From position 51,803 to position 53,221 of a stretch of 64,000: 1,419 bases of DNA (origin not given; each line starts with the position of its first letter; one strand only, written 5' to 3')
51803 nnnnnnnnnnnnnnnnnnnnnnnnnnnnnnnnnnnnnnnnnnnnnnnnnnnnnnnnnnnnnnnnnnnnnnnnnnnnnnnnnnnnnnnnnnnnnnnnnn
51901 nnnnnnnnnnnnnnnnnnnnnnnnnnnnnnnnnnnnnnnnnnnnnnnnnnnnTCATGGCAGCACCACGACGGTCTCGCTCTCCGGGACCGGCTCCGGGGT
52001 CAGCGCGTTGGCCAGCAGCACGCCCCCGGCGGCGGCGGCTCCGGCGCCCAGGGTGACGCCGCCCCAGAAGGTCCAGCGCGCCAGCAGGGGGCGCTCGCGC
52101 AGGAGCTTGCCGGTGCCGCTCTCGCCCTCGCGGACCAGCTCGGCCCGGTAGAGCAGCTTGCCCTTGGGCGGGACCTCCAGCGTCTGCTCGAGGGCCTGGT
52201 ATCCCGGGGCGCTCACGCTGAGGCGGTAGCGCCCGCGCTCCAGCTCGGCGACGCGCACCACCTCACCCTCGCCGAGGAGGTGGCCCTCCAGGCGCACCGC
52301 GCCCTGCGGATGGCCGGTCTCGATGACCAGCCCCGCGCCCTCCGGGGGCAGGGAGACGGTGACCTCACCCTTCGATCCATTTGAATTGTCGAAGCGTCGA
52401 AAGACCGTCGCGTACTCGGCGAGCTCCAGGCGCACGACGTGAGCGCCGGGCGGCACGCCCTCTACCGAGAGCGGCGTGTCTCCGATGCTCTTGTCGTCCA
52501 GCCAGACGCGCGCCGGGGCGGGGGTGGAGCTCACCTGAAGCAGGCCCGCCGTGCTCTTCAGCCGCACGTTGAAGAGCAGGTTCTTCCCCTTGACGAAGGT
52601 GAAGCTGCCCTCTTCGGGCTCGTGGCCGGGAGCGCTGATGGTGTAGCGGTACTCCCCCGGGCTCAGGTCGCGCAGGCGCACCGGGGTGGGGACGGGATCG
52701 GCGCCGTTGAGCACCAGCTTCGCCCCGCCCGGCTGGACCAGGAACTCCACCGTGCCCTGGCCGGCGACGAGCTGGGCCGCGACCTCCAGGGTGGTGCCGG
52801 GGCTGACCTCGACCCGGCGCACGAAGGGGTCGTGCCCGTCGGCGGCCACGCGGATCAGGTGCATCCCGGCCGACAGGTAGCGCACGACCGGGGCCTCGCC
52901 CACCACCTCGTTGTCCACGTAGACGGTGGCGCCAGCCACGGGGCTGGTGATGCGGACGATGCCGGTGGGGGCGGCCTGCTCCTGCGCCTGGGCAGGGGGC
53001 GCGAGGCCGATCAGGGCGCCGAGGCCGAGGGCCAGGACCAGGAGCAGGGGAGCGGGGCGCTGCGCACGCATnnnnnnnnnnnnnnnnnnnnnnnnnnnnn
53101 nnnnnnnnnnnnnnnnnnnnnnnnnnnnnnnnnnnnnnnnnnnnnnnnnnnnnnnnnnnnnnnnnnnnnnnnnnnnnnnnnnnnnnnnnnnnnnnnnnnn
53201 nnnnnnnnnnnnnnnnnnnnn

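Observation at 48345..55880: Giant hyper-acidic Cys-bracketed DxDxDG repeat lipoprotein coupled to a PEGA protein, selB and an orphan ABC ATPase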

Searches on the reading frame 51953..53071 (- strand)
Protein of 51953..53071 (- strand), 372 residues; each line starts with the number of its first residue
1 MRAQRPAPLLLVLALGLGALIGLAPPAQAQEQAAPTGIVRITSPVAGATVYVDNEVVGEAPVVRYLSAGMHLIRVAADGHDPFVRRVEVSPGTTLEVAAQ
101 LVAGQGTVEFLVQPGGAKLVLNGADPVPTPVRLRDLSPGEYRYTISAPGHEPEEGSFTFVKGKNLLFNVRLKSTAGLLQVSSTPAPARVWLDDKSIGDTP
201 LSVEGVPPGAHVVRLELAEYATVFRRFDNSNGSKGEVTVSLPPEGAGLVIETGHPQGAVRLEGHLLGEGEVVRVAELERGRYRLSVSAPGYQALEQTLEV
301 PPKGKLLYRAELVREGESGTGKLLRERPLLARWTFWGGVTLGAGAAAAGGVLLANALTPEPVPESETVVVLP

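Call 3: search_protein_families(library=pfam, proteins=[window:51953-53071:-], max_evalue=0.01)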
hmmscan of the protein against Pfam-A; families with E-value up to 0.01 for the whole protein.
window:51953-53071:- (372 aa): 4 families
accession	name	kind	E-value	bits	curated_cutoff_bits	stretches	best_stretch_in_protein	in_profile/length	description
PF08308.17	PEGA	-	1.2e-42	144.1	20.8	4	37-102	2-68/71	PEGA domain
PF13620.12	CarboxypepD_reg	-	2.2e-15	57.2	32.3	1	132-171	41-81/82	Carboxypeptidase regulatory-like domain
PF13715.12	CarbopepD_reg_2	-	1.6e-05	25.3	32.2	0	276-303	40-67/88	CarboxypepD_reg-like domain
PF20608.4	Phage_tube_C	-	9e-05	23.2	24.1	0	268-300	46-78/82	Phage tail tube protein C-terminal domain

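Call 4: search_protein_families(library=ncbifam, proteins=[window:51953-53071:-], max_evalue=0.01)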
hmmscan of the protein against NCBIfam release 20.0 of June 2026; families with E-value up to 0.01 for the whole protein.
window:51953-53071:- (372 aa): 1 family
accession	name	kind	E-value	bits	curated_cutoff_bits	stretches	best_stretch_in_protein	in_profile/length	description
NF047815.1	LIC10124_lipo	equivalog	3e-10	39.2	650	1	36-144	197-308/516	LIC10124 family lipoprotein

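Call 78: find_homologous_proteins(query=window:51953-53071:-, max_evalue=1e-10)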
Query window:51953-53071:- (372 aa): 38 proteins with E <= 1e-10 among 8000 candidates.
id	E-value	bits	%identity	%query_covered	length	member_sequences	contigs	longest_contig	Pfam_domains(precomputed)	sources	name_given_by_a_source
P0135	2.2e-231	785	98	100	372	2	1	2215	PF08308.18,PF13620.13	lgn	-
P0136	1.8e-182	624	78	100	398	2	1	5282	PF08308.18,PF13620.13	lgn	-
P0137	1.0e-174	599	74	97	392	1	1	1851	PF13715.13,PF08308.18,PF13620.13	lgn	-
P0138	1.2e-154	533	71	96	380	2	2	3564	PF08308.18,PF13620.13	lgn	-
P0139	2.4e-147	509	67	92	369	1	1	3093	PF08308.18,PF13620.13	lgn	-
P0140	3.5e-144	498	67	93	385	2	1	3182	PF08308.18,PF13620.13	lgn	-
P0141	9.1e-143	494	66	92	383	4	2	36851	PF08308.18,PF13620.13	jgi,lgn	-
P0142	3.8e-137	475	61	100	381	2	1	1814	PF08308.18,PF13620.13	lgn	-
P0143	2.3e-135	469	61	100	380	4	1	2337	PF08308.18,PF13620.13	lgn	-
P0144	6.1e-135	468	63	93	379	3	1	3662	PF08308.18,PF13620.13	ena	-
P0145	8.8e-133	461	63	93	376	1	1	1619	PF08308.18,PF13620.13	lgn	-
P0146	2.3e-123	430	58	93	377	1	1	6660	PF08308.18,PF13620.13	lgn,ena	-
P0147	1.3e-114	401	52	99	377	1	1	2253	PF08308.18,PF13620.13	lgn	-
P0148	2.4e-113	397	56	93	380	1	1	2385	PF08308.18,PF13620.13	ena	-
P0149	1.5e-111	391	59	81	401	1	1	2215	PF08308.18,PF13620.13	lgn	-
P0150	3.2e-109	383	56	83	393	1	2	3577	PF08308.18,PF13620.13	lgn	-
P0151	1.2e-98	349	49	99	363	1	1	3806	PF08308.18,PF13620.13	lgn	-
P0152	5.4e-97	343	48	92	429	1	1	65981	PF08308.18,PF13620.13,PF06832.19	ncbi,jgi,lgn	-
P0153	1.5e-95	338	50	100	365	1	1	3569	PF08308.18,PF13620.13,PF06832.19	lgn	-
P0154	3.2e-95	337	48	93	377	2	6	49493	PF21226.5,PF08308.18,PF13620.13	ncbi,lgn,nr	ncbi:PEGA domain-containing protein [Myxococcota bacterium]|nr:PEGA domain-containing protein [Myxoc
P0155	1.3e-94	335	47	98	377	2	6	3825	PF21226.5,PF08308.18,PF13620.13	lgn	-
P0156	1.6e-94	335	50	93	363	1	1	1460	PF08308.18,PF13620.13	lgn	-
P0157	1.4e-92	329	47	94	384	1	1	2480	PF08308.18,PF13620.13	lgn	-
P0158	3.1e-89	318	48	91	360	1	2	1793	PF08308.18,PF13620.13,PF06832.19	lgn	-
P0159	5.7e-89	317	45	91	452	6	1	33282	PF08308.18,PF13620.13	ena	-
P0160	4.2e-88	314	45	90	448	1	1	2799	PF08308.18,PF13620.13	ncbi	-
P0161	7.1e-87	310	44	94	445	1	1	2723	PF08308.18,PF13620.13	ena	-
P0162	1.7e-83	299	45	93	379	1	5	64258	PF08308.18,PF13620.13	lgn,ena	-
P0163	2.2e-83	298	44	97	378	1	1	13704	PF08308.18,PF13620.13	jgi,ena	-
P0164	3.1e-80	288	43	94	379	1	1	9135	PF22820.3,PF08308.18,PF13620.13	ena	-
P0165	3.7e-80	288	43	94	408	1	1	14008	PF08308.18,PF13620.13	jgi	jgi:hypothetical protein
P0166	1.0e-79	286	44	91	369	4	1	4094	PF13715.13,PF08308.18,PF13620.13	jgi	jgi:hypothetical protein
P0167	1.0e-76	276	42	94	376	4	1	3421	PF08308.18,PF13620.13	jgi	jgi:hypothetical protein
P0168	3.3e-67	245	40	90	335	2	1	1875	PF16640.12,PF08308.18,PF13620.13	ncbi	-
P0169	5.7e-63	231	38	93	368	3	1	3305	PF08308.18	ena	-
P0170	9.9e-60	221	37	93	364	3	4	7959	PF08308.18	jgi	jgi:hypothetical protein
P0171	1.1e-13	69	25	80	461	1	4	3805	PF13715.13,PF22820.3,PF11008.15,PF08308.18,PF13620.13,PF07550.18,PF20608.5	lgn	-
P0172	9.9e-11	59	34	17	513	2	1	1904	PF13715.13,PF08308.18,PF13620.13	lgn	-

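Call 79: find_encoding_contigs(protein=P0141, flank=9000, max_places=1)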
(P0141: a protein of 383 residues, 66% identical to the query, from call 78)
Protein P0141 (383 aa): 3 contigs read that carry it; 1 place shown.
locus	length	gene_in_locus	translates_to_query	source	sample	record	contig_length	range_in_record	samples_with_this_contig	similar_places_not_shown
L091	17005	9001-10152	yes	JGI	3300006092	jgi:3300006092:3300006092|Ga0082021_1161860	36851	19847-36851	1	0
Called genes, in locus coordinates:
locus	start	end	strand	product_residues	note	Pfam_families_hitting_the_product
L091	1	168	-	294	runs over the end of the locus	PF02492:cobW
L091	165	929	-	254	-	PF03372:Exo_endo_phos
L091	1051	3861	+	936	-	PF13620:CarboxypepD_reg, PF13715:CarbopepD_reg_2 (faint), PF17210:SdrD_B (weak), PF22904:NOMO1-like_2nd (faint), PF25183:OMP_b-brl_4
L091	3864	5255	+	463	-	-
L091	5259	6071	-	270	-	PF01171:ATP_bind_3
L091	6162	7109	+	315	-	PF00005:ABC_tran, PF13304:AAA_21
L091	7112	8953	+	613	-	PF00009:GTP_EFTU, PF01926:MMR_HSR1 (faint), PF03144:GTP_EFTU_D2, PF25461:Beta-barrel_SelB, PF09106:WHD_2nd_SelB, PF09107:WHD_3rd_SelB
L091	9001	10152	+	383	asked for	PF08308:PEGA, PF13620:CarboxypepD_reg (faint), PF08308:PEGA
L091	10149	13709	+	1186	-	-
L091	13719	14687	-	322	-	PF01073:3Beta_HSD, PF01370:Epimerase, PF04321:RmlD_sub_bind (weak), PF05368:NmrA (weak), PF07993:NAD_binding_4 (weak), PF13460:NAD_binding_10, PF16363:GDP_Man_Dehyd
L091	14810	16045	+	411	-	PF02900:LigB, PF01871:AMMECR1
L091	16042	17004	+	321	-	?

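Call 80: find_encoding_contigs(protein=P0152, flank=9000, max_places=1)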
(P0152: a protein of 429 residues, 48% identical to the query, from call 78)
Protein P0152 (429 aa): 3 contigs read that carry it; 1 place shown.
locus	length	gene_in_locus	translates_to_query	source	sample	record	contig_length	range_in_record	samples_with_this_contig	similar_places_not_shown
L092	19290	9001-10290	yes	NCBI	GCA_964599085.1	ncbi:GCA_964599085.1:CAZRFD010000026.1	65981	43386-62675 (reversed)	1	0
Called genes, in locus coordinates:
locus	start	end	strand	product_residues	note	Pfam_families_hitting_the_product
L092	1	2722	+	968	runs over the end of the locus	PF13620:CarboxypepD_reg, PF13715:CarbopepD_reg_2 (faint), PF17210:SdrD_B (faint), PF07715:Plug (weak), PF25183:OMP_b-brl_4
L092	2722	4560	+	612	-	-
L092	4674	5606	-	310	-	PF01171:ATP_bind_3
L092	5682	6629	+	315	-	PF00005:ABC_tran, PF13304:AAA_21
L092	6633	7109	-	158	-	-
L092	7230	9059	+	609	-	PF00009:GTP_EFTU, PF03144:GTP_EFTU_D2, PF25461:Beta-barrel_SelB, PF09106:WHD_2nd_SelB, PF09107:WHD_3rd_SelB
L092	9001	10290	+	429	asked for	PF06832:BiPBP_C (faint), PF08308:PEGA, PF13620:CarboxypepD_reg (faint), PF08308:PEGA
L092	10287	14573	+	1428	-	-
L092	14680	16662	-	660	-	PF00989:PAS, PF13188:PAS_8 (faint), PF08448:PAS_4, PF13426:PAS_9 (faint), PF02518:HATPase_c, PF00072:Response_reg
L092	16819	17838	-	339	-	PF01073:3Beta_HSD, PF01370:Epimerase, PF02719:Polysacc_synt_2 (weak), PF05368:NmrA, PF07993:NAD_binding_4 (weak), PF16363:GDP_Man_Dehyd, PF13460:NAD_binding_10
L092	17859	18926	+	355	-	-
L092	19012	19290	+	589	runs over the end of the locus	PF01336:tRNA_anti-codon, PF00152:tRNA-synt_2, PF02938:GAD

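Call 81: find_encoding_contigs(protein=P0154, flank=9000, max_places=1)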
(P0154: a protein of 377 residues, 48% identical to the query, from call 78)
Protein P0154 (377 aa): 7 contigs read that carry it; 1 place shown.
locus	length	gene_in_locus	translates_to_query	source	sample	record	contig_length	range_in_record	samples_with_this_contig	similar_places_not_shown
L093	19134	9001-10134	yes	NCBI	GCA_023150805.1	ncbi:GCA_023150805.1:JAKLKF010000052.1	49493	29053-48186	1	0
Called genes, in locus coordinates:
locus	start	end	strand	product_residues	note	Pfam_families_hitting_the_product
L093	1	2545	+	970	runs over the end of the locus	PF13620:CarboxypepD_reg, PF13715:CarbopepD_reg_2 (weak), PF07715:Plug (weak), PF25183:OMP_b-brl_4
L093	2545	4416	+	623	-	-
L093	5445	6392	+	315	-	PF00005:ABC_tran, PF13304:AAA_21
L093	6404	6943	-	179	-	-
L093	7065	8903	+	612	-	PF00009:GTP_EFTU, PF01926:MMR_HSR1 (weak), PF03144:GTP_EFTU_D2, PF25461:Beta-barrel_SelB, PF09106:WHD_2nd_SelB, PF09107:WHD_3rd_SelB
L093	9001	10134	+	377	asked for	PF21226:MalQ_N (faint), PF08308:PEGA, PF13620:CarboxypepD_reg (faint), PF08308:PEGA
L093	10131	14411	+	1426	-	-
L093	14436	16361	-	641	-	PF00989:PAS (weak), PF08448:PAS_4, PF13188:PAS_8 (weak), PF08448:PAS_4 (weak), PF02518:HATPase_c, PF00072:Response_reg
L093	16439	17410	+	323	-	PF08309:LVIVD (faint)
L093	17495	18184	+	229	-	-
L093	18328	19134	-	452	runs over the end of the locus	PF13421:Band_7_1, PF01145:Band_7, PF14237:GYF_2 (weak)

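Call 82: find_encoding_contigs(protein=P0162, flank=9000, max_places=1)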
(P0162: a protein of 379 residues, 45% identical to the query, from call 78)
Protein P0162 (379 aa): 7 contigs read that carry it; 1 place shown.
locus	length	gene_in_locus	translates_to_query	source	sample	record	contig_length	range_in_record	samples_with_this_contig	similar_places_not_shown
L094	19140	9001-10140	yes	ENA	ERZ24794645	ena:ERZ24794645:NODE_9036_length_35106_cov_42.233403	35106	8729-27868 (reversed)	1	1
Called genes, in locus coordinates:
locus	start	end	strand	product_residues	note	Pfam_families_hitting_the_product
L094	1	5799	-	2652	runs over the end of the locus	PF00109:ketoacyl-synt, PF02801:Ketoacyl-synt_C, PF00109:ketoacyl-synt, PF02801:Ketoacyl-synt_C, PF00698:Acyl_transf_1, PF08659:KR, PF21089:PKS_DH_N (weak), PF14765:PS-DH, +4 more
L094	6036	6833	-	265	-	PF01553:Acyltransferase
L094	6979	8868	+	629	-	PF00009:GTP_EFTU, PF03144:GTP_EFTU_D2 (weak), PF25461:Beta-barrel_SelB (weak), PF09107:WHD_3rd_SelB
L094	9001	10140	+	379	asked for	PF08308:PEGA, PF13620:CarboxypepD_reg (faint), PF08308:PEGA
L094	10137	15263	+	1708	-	-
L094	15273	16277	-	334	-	-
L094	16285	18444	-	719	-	PF13807:GNVR, PF01656:CbiA (weak), PF10609:ParA (weak), PF13614:AAA_31 (weak)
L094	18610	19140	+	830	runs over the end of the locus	PF04932:Wzy_C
